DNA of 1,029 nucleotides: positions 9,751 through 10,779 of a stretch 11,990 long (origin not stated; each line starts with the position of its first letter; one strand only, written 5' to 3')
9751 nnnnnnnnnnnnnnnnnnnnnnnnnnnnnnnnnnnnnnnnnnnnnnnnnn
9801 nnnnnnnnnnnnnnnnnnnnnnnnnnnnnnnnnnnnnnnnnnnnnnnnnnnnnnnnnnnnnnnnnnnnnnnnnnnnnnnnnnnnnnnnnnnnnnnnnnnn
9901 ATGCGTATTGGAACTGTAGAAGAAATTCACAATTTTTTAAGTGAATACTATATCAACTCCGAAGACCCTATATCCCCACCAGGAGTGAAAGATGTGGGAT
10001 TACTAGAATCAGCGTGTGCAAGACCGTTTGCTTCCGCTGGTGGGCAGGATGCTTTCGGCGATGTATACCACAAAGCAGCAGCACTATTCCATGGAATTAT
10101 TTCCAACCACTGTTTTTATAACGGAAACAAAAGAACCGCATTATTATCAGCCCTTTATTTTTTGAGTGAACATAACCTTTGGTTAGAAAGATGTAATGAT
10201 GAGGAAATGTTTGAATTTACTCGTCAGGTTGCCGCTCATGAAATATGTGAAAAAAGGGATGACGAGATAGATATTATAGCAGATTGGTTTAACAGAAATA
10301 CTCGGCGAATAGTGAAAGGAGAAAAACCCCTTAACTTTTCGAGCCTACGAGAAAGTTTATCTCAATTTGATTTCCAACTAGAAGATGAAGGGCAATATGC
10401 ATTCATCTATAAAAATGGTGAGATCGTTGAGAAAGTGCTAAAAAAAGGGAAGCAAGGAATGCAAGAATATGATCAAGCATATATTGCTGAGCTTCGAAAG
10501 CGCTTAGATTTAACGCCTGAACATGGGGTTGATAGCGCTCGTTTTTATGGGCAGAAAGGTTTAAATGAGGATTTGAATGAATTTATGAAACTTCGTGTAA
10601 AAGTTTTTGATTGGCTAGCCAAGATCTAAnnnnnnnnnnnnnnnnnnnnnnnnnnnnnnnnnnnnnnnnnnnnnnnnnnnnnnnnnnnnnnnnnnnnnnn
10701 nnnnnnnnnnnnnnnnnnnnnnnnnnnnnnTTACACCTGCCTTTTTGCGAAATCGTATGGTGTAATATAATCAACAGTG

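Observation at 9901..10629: Solitary Doc/Fic-domain gene in the cos-to-int variable locus of a P4-like satellite: candidate single-gene anti-phage system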

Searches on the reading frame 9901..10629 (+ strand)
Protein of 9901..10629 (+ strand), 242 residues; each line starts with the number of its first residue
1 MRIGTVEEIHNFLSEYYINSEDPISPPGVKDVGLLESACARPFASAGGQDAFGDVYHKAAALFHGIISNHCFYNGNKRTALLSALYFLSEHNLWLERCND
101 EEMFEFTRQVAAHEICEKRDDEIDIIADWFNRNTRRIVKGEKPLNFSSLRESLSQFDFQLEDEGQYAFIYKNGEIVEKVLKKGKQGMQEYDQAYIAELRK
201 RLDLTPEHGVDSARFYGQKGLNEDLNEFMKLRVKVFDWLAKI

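Call 3: search_protein_families(library=pfam, proteins=[window:9901-10629:+], max_evalue=1)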
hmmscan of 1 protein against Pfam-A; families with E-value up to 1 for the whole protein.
window:9901-10629:+ (242 aa): 2 families
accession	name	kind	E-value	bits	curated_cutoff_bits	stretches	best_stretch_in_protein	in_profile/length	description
PF02661.23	Fic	-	2.6e-13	51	24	1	6-88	7-93/93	Fic/DOC family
PF15513.11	DUF4651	-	0.062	13.7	22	1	160-176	41-57/61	Domain of unknown function (DUF4651)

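Call 4: search_protein_families(library=padloc, proteins=[window:9901-10629:+], max_evalue=1)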
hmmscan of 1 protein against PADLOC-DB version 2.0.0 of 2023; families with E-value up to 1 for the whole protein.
window:9901-10629:+ (242 aa): 6 families
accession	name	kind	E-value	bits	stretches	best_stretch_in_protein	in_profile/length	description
PDLC04965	PDC-S23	-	1e-09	36.2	1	35-114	225-308/327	-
PDLC04963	PDC-S23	-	1.8e-08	32.2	1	36-103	209-281/312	-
PDLC04964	PDC-S23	-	2.9e-05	21.4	1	33-107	227-300/331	-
PDLC04718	PDC-M59B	-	0.00027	19.1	1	57-114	55-113/159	-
PDLC04848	PDC-S05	-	0.0035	15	1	57-95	211-249/291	-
PDLC00298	PtuA1|PtuA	-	0.02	12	1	84-174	138-231/423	AAA ATPase domain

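Call 5: search_protein_families(library=ncbifam, proteins=[window:9901-10629:+], max_evalue=1)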
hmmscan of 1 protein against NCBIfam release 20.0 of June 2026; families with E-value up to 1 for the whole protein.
window:9901-10629:+ (242 aa): 2 families
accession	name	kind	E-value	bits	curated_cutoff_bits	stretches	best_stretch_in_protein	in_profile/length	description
TIGR01550.1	DOC_P1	subfamily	2.9e-14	53.3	38.65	1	5-118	6-113/122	type II toxin-antitoxin system death-on-curing family toxin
NF041381.1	XopAC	subfamily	0.1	11.3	450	1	45-92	369-415/451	XopAC/AvrAC family type III secretion system effector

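Call 6: search_protein_families(library=phrogs, proteins=[window:9901-10629:+], max_evalue=1)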
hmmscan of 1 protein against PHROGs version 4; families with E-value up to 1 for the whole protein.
window:9901-10629:+ (242 aa): 6 families
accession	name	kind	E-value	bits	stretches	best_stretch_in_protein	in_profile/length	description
phrog_18015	-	unknown function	4.4e-78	263.1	1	6-242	7-244/244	-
phrog_577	-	moron, auxiliary metabolic gene and host takeover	6.4e-21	75.6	1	27-117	25-113/128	Doc-like toxin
phrog_26655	-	unknown function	9.5e-11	43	1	28-119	102-193/216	-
phrog_11900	-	unknown function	0.014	15.9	1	55-94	142-181/230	-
phrog_4742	-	unknown function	0.038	14.8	0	191-232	3-41/55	-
phrog_34723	-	integration and excision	0.28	12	1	149-235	24-113/182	integrase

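Call 12: find_homologous_proteins(query=window:9901-10626:+, max_evalue=0.00001)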
Query window:9901-10626:+ (242 aa): 352 proteins with E <= 0.00001 among 633 candidates; the best 120 are listed.
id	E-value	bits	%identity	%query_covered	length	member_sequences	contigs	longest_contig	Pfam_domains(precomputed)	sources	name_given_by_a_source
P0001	1.1e-154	531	95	100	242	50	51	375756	PF02661.24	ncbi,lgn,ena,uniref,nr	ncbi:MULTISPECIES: type II toxin-antitoxin system death-on-curing family toxin [Klebsiella]|uniref:t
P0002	7.3e-145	499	88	100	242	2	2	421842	PF02661.24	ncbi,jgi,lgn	-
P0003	9.3e-137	472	82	100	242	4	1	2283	PF02661.24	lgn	-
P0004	1.7e-133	461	83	100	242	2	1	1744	PF02661.24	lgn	-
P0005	8.4e-122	423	73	100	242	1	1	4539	PF02661.24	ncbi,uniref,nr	ncbi:type II toxin-antitoxin system death-on-curing family toxin [Rahnella sp. C60]|uniref:type II t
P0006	1.7e-120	419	73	100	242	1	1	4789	PF02661.24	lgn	-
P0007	8.1e-108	377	68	97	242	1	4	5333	PF02661.24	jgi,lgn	jgi:death-on-curing protein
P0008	4.7e-103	362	63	100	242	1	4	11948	PF02661.24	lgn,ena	-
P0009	3.7e-102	359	66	100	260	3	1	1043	PF02661.24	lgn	-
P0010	1.7e-100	353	62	100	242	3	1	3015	PF02661.24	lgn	-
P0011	5.0e-100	352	62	100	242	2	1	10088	PF02661.24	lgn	-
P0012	7.3e-99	348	62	100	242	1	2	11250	PF02661.24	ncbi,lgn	-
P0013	1.0e-97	344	60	100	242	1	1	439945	PF02661.24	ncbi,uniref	ncbi:Fic family protein [Azotosporobacter soli]|uniref:type II toxin-antitoxin system death-on-curin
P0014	1.9e-97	343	61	97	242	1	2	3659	PF02661.24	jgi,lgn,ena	jgi:death-on-curing protein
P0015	2.5e-96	340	62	100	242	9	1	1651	PF02661.24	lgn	-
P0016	1.6e-95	337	60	97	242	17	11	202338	PF02661.24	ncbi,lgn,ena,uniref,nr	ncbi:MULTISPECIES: type II toxin-antitoxin system death-on-curing family toxin [Pseudomonas]|uniref:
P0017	2.6e-95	337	60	100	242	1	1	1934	PF02661.24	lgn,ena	-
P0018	2.9e-95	336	58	100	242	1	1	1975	PF02661.24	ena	-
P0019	1.1e-94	334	58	100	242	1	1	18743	PF02661.24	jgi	-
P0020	1.9e-94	334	60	100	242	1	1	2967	PF02661.24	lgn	-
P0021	4.9e-94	332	62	97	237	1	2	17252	PF02661.24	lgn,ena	-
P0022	5.9e-94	332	61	100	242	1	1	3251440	PF02661.24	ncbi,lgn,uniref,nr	ncbi:type II toxin-antitoxin system death-on-curing family toxin [Desulfovibrio desulfuricans]|unire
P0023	6.7e-94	332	60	100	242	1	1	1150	PF02661.24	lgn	-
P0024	1.0e-93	331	60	99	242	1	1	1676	PF02661.24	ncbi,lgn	-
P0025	1.5e-93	331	60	100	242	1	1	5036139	PF02661.24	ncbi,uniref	ncbi:type II toxin-antitoxin system death-on-curing family toxin [Shewanella oncorhynchi]|uniref:typ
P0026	3.9e-93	329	59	100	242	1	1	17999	PF02661.24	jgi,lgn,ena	-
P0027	4.5e-93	329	60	100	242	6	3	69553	PF02661.24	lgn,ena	-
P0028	4.8e-93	329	59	97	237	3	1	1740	PF02661.24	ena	-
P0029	7.3e-93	328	59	100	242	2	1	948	PF02661.24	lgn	-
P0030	2.1e-92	327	59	100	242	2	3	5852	PF02661.24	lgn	-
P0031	3.2e-92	326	59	100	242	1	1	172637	PF02661.24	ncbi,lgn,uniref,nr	ncbi:type II toxin-antitoxin system death-on-curing family toxin [Paraburkholderia tropica]|uniref:t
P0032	3.3e-92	326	59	100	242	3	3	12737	PF02661.24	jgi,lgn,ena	-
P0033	3.4e-92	326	58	100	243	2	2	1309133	PF02661.24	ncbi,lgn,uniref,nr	ncbi:type II toxin-antitoxin system death-on-curing family toxin [Achromobacter aegrifaciens]|uniref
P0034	3.8e-92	326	59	97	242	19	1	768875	PF02661.24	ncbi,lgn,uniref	ncbi:type II toxin-antitoxin system death-on-curing family toxin [Pseudomonas sp. IT-P294]|uniref:ty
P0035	4.1e-92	326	59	100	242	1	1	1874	PF02661.24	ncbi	-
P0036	4.1e-92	326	60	100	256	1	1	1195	PF02661.24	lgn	-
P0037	7.0e-92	325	59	100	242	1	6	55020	PF02661.24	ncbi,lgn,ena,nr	ncbi:MAG: death-on-curing family protein [Gammaproteobacteria bacterium]|nr:death-on-curing family p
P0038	8.1e-92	325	59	100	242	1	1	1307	PF02661.24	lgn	-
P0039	8.1e-92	325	59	99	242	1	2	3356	PF02661.24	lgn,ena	-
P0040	8.1e-92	325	59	100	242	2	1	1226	PF02661.24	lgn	-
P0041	1.4e-91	324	59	97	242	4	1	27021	PF02661.24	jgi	jgi:death-on-curing protein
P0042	1.5e-91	324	57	100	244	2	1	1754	PF02661.24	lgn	-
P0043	1.6e-91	324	57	100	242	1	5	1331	PF02661.24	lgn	-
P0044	2.9e-91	323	58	97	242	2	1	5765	PF02661.24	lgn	-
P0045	4.2e-91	323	57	100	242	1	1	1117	PF02661.24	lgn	-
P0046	4.2e-91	323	59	100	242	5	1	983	PF02661.24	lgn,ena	-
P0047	4.3e-91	323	56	100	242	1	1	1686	PF02661.24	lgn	-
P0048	4.4e-91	323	59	100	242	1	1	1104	PF02661.24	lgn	-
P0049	7.0e-91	322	57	100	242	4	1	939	PF02661.24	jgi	jgi:death on curing protein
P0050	1.2e-90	321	57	100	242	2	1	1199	PF02661.24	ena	-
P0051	1.7e-90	321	59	100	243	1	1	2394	PF02661.24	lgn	-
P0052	2.3e-90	320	60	97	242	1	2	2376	PF02661.24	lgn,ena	-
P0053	2.9e-90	320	57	100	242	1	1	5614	PF02661.24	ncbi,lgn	ncbi:Toxin Doc [compost metagenome]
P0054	3.0e-90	320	59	100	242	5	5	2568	PF02661.24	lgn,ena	-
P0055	4.5e-90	319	59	100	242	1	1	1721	PF02661.24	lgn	-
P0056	5.2e-90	319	59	100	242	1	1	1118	PF02661.24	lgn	-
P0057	5.3e-90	319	55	100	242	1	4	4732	PF02661.24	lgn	-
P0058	5.5e-90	319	58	100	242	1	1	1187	PF02661.24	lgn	-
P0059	5.6e-90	319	57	100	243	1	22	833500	PF02661.24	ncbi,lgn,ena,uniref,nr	ncbi:type II toxin-antitoxin system death-on-curing family toxin [Chitinibacter tainanensis]|uniref:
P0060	5.7e-90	319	59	100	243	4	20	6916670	PF02661.24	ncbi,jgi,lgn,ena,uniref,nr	ncbi:type II toxin-antitoxin system death-on-curing family toxin [Achromobacter xylosoxidans]|uniref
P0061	6.3e-90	319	57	100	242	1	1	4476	PF02661.24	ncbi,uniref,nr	ncbi:type II toxin-antitoxin system death-on-curing family toxin [Ideonella livida]|uniref:Type II t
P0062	1.1e-89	318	58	100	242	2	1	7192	PF02661.24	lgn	-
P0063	1.4e-89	318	57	100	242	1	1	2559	PF02661.24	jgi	-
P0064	1.5e-89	318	58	100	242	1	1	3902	PF02661.24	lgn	-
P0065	2.5e-89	317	57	100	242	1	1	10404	PF02661.24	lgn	-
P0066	4.0e-89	316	57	98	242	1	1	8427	PF02661.24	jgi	jgi:death on curing protein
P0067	4.2e-89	316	56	100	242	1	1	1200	PF02661.24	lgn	-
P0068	4.4e-89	316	57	100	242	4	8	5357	PF02661.24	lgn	-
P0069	4.9e-89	316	55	99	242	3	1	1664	PF02661.24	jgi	jgi:death on curing protein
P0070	5.6e-89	316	57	100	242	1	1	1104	PF02661.24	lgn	-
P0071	7.1e-89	315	57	100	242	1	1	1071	PF02661.24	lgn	-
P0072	8.3e-89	315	57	100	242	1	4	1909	PF02661.24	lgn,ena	-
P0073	9.2e-89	315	56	100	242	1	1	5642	PF02661.24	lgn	-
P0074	1.1e-88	315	59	96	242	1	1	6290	PF02661.24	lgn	-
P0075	1.3e-88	315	56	100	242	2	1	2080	PF02661.24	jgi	jgi:death-on-curing protein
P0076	1.3e-88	315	57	100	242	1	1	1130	PF02661.24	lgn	-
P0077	1.4e-88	314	57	100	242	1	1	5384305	PF02661.24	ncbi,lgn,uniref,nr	ncbi:type II toxin-antitoxin system death-on-curing family toxin [Acidovorax sp. BLS4]|uniref:type I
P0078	1.7e-88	314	57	100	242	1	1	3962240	PF02661.24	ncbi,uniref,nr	ncbi:hypothetical protein BXU06_02420 [Aquaspirillum sp. LM1]|uniref:type II toxin-antitoxin system 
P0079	1.7e-88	314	59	97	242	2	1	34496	PF02661.24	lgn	-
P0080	2.5e-88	314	59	100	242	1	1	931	PF02661.24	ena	-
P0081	2.6e-88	314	57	100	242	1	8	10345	PF02661.24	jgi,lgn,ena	-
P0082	3.5e-88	313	58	100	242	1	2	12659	PF02661.24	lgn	-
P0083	3.6e-88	313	58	100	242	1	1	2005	PF02661.24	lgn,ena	-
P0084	3.6e-88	313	58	100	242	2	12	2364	PF02661.24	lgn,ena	-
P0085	4.5e-88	313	58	100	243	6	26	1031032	PF02661.24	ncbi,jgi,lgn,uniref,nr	ncbi:type II toxin-antitoxin system death-on-curing family toxin [Aeromonas veronii]|uniref:type II 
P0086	5.3e-88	313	58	100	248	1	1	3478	PF02661.24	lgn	-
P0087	6.6e-88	312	58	97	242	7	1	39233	PF02661.24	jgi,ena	-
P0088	9.4e-88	312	56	100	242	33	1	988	PF02661.24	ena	-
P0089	9.5e-88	312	56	100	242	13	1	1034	PF02661.24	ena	-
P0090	9.7e-88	312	57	100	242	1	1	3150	PF02661.24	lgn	-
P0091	1.2e-87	311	58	98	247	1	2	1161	PF02661.24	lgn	-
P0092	1.3e-87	311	57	100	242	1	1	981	PF02661.24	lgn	-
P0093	1.7e-87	311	57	100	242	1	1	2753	PF02661.24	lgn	-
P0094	2.2e-87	311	55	100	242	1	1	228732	PF02661.24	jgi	jgi:death-on-curing protein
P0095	2.5e-87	310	56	100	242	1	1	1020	PF02661.24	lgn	-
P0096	2.5e-87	310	57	100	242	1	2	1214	PF02661.24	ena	-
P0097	3.3e-87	310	56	100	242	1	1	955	PF02661.24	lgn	-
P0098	3.4e-87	310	57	100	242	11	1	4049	PF02661.24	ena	-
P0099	3.6e-87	310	58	97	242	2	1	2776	PF02661.24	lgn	-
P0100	3.8e-87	310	57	100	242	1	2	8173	PF02661.24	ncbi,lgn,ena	-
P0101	4.3e-87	310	57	100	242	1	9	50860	PF02661.24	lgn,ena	-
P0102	5.8e-87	309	58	97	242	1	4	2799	PF02661.24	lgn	-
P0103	6.8e-87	309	56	100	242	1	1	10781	PF02661.24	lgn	-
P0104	1.2e-86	308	59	100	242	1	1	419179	PF02661.24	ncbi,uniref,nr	ncbi:death-on-curing protein [Vogesella indigofera]|uniref:Death-on-curing protein n=1 Tax=Vogesella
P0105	1.3e-86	308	58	97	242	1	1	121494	PF02661.24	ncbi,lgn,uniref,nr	ncbi:type II toxin-antitoxin system death-on-curing family toxin [Pseudomonas putida]|uniref:type II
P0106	1.3e-86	308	56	100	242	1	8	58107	PF02661.24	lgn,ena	-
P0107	1.3e-86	308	57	100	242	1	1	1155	PF02661.24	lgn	-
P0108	1.4e-86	308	58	100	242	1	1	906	PF02661.24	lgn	-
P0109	1.7e-86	308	55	100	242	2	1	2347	PF02661.24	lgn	-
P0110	1.9e-86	307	55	100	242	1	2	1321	PF02661.24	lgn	-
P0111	1.9e-86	307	57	100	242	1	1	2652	PF02661.24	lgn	-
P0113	2.3e-86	307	54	100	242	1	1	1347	PF02661.24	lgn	-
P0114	2.4e-86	307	55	100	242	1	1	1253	PF02661.24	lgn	-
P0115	2.4e-86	307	56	100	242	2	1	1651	PF02661.24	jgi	jgi:death-on-curing protein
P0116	2.5e-86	307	57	100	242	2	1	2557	PF02661.24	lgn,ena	-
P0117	3.0e-86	307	56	100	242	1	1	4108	PF02661.24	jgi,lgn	jgi:death-on-curing protein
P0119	3.1e-86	307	55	100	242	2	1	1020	PF02661.24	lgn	-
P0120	3.1e-86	307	55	100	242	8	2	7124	PF02661.24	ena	-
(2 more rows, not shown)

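Call 20: find_encoding_contigs(protein=P0016, flank=5000, max_places=5)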
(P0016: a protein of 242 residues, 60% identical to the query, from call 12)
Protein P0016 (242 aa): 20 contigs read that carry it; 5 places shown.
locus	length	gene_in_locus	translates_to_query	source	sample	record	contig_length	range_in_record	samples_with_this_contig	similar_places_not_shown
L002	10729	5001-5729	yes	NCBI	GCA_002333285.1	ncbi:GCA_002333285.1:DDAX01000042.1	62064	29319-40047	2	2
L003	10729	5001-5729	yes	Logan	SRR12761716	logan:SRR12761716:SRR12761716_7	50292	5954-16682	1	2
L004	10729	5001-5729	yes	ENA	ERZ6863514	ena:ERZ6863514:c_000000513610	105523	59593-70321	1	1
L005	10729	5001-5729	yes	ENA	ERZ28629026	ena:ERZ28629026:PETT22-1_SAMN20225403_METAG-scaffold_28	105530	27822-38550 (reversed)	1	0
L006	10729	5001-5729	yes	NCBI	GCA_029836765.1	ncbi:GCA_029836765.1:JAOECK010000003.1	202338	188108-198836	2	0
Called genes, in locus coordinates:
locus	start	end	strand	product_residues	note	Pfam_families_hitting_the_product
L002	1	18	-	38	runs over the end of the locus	-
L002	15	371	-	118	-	-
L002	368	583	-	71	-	-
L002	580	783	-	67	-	-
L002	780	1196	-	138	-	-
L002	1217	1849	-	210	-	-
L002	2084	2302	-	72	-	-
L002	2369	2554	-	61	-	-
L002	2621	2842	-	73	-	-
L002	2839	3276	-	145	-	PF05099:TerB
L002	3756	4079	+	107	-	PF07867:DUF1654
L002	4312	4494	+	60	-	-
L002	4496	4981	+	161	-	PF02661:Fic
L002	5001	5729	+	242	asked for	PF02661:Fic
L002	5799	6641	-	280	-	PF00717:Peptidase_S24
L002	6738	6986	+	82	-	PF14549:P22_Cro, PF15943:YdaS_toxin, PF01381:HTH_3 (weak)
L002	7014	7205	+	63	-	-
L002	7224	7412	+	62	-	-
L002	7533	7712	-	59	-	-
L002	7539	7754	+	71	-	-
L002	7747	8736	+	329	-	PF04492:Phage_rep_O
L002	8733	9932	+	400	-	PF00772:DnaB, PF13481:AAA_25, PF03796:DnaB_C, PF06745:ATPase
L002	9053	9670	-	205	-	-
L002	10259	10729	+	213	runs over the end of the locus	-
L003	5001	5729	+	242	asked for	PF02661:Fic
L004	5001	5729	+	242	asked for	PF02661:Fic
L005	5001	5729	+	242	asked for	PF02661:Fic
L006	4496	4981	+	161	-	PF02661:Fic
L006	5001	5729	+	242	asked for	PF02661:Fic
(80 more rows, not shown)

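Call 21: find_encoding_contigs(protein=P0001, flank=5000, max_places=5)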
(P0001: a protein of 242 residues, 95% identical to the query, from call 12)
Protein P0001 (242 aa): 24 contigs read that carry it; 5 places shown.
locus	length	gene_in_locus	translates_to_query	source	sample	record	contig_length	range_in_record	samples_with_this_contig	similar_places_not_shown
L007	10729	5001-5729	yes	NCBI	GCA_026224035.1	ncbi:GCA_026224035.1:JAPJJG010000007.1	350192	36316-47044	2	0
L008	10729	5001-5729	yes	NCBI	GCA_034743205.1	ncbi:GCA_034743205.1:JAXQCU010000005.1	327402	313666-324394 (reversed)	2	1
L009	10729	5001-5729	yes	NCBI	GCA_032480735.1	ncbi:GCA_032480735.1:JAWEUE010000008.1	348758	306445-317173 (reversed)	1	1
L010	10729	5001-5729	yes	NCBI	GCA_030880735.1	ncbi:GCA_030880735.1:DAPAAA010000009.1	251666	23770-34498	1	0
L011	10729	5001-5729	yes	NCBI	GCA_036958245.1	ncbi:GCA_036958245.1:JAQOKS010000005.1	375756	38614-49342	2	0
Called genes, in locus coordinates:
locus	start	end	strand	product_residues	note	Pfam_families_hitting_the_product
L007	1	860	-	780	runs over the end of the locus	PF08273:Zn_Ribbon_Prim, PF01751:Toprim (weak), PF13362:Toprim_3, PF08706:D5_N, PF19263:DUF5906, PF03288:Pox_D5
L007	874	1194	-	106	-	PF17345:DUF5375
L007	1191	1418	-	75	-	-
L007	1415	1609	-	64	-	-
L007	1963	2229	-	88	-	PF05930:Phage_AlpA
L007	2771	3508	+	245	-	-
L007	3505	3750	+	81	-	PF04606:Ogr_Delta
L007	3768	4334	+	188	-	PF07455:Psu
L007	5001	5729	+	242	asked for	PF02661:Fic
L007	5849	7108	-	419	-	PF13356:Arm-DNA-bind_3, PF22022:Phage_int_M, PF00589:Phage_integrase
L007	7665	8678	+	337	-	PF01844:HNH (faint), PF13395:HNH_4 (weak)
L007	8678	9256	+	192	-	PF03848:TehB (weak), PF13489:Methyltransf_23, PF13847:Methyltransf_31, PF08241:Methyltransf_11, PF08242:Methyltransf_12, PF13649:Methyltransf_25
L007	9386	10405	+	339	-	PF08240:ADH_N, PF01262:AlaDh_PNT_C, PF02826:2-Hacid_dh_C (faint), PF00107:ADH_zinc_N, PF13602:ADH_zinc_N_2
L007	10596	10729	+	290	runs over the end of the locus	PF00528:BPD_transp_1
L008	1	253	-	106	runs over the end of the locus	PF17345:DUF5375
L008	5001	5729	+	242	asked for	PF02661:Fic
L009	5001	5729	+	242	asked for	PF02661:Fic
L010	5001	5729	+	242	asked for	PF02661:Fic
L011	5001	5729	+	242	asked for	PF02661:Fic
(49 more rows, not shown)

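Call 48: search_protein_families(library=pfam, proteins=[L002:4496-4978:+, L027:4539-5000:+, L028:4521-5000:+, L037:4536-5000:+, L044:4539-5000:+, L065:4527-5000:+, L081:4641-5000:+], max_evalue=1)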
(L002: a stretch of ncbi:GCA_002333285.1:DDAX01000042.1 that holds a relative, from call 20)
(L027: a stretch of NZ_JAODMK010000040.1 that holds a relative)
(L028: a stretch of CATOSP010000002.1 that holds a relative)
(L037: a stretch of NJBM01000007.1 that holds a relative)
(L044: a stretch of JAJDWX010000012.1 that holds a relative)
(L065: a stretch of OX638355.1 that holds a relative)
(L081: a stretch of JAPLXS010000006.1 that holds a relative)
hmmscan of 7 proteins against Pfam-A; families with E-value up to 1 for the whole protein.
L002:4496-4978:+ (161 aa): 3 families
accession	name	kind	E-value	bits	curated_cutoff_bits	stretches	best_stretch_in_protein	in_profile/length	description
PF02661.23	Fic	-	2.8e-08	34.9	24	1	10-93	1-93/93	Fic/DOC family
PF25319.1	HofO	-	0.022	15.3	27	1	98-125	26-53/71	HofO EspM-like domain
PF00069.31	Pkinase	-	0.047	13.5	31.7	1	48-112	168-237/263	Protein kinase domain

L027:4539-5000:+ (154 aa): 2 families
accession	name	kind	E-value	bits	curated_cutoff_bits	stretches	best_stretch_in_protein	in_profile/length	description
PF12244.13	DUF3606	-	0.0021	18.3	24.3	1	64-93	16-45/54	Protein of unknown function (DUF3606)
PF20075.5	DUF6471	-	0.086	13.2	26.8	1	74-96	14-36/65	Domain of unknown function (DUF6471)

L028:4521-5000:+ (160 aa): 2 families
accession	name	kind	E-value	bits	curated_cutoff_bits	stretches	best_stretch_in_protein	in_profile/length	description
PF13630.11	SdpI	-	0.047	14.3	28.2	1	50-68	5-23/71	SdpI/YfhL protein family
PF04760.21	IF2_N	-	0.3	11.3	25.3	0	7-23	5-21/53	Translation initiation factor IF-2, N-terminal region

L037:4536-5000:+ (155 aa): 1 family
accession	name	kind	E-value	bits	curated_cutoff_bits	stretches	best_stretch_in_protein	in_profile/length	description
PF04760.21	IF2_N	-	0.022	15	25.3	1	9-36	4-31/53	Translation initiation factor IF-2, N-terminal region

L044:4539-5000:+ (154 aa): 3 families
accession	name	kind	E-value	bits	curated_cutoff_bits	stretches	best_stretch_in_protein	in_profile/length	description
PF16805.11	Trans_coact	-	0.022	15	25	1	80-118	29-65/73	Phage late-transcription coactivator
PF04760.21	IF2_N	-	0.037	14.2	25.3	1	6-27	3-24/53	Translation initiation factor IF-2, N-terminal region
PF25159.1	DUF7826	-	0.051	13.8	27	1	46-125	55-136/147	Repeat of unknown function (DUF7826)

L065:4527-5000:+ (158 aa): 1 family
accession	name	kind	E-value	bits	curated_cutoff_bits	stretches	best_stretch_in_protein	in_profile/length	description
PF04760.21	IF2_N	-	0.0026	17.9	25.3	1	4-33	2-31/53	Translation initiation factor IF-2, N-terminal region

L081:4641-5000:+ (120 aa): 3 families
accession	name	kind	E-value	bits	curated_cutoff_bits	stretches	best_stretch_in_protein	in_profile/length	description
PF04760.21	IF2_N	-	0.025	14.8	25.3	0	90-114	26-51/53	Translation initiation factor IF-2, N-terminal region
PF01071.24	GARS_A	-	0.053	13.8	27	1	37-106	34-94/194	Phosphoribosylglycinamide synthetase, ATP-grasp (A) domain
PF25753.1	SF0329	-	0.088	13.4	27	1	6-101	19-113/165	SF0329 protein family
